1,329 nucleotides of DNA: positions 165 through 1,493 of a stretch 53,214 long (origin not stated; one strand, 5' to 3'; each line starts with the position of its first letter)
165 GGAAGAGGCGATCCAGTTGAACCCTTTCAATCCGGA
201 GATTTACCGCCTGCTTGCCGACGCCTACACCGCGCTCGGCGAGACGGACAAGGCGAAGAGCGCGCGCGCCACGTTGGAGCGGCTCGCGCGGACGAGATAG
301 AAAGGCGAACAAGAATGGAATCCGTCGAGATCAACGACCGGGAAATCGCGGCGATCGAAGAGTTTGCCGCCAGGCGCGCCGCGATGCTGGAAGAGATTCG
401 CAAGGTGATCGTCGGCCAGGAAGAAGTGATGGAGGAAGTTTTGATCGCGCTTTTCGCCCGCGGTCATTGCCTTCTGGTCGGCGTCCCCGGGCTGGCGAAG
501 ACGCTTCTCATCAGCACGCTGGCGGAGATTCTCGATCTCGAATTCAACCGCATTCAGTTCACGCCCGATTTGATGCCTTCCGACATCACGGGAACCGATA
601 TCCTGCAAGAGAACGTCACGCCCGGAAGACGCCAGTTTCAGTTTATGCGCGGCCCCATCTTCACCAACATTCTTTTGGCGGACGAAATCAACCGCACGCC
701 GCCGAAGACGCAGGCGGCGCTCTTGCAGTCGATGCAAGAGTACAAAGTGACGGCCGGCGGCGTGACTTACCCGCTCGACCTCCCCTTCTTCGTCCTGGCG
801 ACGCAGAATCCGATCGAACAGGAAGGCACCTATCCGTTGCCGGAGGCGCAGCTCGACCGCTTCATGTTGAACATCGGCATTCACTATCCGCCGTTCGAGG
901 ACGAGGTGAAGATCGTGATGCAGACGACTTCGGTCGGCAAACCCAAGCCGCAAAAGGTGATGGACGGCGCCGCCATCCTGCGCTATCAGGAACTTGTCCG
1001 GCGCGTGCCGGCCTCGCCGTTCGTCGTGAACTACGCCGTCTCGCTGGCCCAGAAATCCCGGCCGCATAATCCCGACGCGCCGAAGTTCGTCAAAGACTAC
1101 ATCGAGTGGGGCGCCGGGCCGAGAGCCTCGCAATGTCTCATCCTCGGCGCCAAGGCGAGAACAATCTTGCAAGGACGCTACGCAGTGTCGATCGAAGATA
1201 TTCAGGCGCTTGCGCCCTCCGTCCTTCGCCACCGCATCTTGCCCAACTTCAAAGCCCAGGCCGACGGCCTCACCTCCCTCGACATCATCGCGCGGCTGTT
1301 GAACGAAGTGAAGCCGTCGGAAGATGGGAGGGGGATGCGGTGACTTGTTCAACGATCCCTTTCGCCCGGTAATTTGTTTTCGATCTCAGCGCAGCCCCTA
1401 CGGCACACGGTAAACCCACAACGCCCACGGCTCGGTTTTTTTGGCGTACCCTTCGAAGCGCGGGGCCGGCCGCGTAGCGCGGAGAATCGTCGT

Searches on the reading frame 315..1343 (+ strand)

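Call 65: search_protein_families(library=pfam, proteins=[window:315-1343:+], max_evalue=0.00001)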
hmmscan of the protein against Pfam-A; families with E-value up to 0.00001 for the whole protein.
window:315-1343:+ (342 aa): 4 families
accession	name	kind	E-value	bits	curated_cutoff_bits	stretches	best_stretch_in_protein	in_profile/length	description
PF07726.17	AAA_3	-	3.1e-62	208.7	27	1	51-185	1-131/131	ATPase family associated with various cellular activities (AAA)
PF17863.7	AAA_lid_2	-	2.1e-15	56.7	22.7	1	260-326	6-72/74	AAA lid domain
PF07728.20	AAA_5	-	6.6e-11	42.8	22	1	51-183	1-139/139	AAA domain (dynein-related subfamily)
PF20030.5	bpMoxR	-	3.6e-09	36.4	27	1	23-191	5-168/205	MoxR domain in the MoxR-vWA-beta-propeller ternary systems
